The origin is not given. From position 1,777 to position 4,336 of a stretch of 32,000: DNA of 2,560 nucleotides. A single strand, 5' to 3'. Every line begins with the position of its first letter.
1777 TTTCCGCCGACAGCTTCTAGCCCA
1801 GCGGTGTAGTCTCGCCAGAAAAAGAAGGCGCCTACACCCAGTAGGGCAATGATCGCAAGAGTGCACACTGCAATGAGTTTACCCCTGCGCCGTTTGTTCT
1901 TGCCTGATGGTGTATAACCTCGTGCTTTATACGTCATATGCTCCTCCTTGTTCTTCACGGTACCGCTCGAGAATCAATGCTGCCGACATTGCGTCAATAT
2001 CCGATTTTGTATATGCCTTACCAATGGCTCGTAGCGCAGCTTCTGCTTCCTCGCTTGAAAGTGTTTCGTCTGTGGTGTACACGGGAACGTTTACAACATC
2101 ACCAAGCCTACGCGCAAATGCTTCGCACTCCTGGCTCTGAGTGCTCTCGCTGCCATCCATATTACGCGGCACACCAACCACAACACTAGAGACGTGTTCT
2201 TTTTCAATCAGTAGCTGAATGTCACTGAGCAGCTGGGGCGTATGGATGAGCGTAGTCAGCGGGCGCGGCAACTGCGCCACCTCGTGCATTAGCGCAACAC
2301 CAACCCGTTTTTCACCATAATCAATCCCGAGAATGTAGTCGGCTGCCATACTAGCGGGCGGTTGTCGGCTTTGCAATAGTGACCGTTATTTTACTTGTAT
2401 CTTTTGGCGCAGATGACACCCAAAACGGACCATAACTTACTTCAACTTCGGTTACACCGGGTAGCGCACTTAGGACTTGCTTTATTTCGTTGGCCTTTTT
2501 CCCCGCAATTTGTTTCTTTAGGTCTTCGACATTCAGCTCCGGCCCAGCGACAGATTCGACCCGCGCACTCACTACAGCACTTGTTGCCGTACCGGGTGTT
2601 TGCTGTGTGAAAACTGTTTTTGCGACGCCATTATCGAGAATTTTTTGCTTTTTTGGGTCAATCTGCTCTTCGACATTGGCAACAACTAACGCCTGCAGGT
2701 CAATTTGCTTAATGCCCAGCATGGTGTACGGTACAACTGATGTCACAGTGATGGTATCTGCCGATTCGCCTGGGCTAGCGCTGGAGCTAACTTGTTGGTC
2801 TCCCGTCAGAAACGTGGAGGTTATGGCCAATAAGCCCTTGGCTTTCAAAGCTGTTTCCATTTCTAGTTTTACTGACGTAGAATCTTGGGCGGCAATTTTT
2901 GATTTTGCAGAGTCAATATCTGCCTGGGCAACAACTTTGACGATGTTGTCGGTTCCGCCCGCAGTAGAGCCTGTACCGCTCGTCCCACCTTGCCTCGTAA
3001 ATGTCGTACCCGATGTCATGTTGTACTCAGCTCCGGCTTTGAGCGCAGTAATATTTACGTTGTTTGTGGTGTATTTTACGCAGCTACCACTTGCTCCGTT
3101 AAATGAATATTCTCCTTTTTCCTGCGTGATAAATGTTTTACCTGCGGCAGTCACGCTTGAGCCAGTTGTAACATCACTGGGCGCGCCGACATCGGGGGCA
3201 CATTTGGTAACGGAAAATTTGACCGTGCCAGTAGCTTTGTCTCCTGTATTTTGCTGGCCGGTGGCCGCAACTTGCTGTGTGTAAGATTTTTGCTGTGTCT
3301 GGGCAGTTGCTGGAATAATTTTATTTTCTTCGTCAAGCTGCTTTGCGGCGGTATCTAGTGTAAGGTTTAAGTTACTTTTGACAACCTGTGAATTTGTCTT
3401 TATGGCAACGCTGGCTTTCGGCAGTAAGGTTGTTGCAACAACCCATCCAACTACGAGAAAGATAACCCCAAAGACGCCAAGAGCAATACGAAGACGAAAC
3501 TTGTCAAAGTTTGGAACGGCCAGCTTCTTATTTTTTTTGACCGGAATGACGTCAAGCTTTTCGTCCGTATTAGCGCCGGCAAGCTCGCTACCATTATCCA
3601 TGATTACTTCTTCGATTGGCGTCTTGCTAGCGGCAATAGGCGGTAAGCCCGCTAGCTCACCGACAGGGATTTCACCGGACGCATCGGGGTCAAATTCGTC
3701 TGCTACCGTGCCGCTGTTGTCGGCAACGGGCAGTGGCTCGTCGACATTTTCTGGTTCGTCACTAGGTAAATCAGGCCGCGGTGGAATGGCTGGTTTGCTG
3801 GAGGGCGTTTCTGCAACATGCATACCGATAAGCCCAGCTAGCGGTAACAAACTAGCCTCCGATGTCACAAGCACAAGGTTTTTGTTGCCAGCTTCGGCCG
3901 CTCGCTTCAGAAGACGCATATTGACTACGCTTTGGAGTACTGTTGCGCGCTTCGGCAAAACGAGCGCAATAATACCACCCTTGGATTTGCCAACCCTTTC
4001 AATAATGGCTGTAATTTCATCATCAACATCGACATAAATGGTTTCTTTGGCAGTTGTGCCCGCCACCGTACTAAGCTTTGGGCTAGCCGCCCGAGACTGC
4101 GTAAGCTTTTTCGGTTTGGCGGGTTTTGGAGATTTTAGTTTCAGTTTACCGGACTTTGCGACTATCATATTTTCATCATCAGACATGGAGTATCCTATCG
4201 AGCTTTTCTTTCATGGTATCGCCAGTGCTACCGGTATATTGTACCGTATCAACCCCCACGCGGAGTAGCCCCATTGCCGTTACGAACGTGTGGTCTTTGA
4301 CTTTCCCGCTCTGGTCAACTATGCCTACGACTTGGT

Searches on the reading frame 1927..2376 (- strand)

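Call 109: search_protein_families(library=pfam, proteins=[window:1927-2376:-], max_evalue=0.01)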
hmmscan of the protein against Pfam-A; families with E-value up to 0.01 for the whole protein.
window:1927-2376:- (149 aa): 1 family
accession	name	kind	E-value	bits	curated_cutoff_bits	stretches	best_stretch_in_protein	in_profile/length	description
PF03652.20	RuvX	-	2e-33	116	29.2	1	15-139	3-131/134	Holliday junction resolvase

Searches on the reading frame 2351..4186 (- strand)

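Call 5: search_protein_families(library=pfam, proteins=[window:2351-4186:-], max_evalue=0.1)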
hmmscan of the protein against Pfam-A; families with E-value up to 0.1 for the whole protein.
window:2351-4186:- (611 aa): 0 families

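Call 10: search_protein_families(library=ncbifam, proteins=[window:2351-4186:-], max_evalue=1)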
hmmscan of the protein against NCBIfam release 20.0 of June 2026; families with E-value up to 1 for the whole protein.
window:2351-4186:- (611 aa): 0 families

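Call 11: search_protein_families(library=phrogs, proteins=[window:2351-4186:-], max_evalue=1)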
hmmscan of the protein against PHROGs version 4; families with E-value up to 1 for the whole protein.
window:2351-4186:- (611 aa): 1 family
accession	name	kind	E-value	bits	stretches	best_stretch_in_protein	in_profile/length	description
phrog_34210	-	unknown function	0.021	15.9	1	222-248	14-40/50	-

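Call 12: search_protein_families(library=padloc, proteins=[window:2351-4186:-], max_evalue=1)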
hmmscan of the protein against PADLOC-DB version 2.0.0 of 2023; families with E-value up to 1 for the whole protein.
window:2351-4186:- (611 aa): 0 families
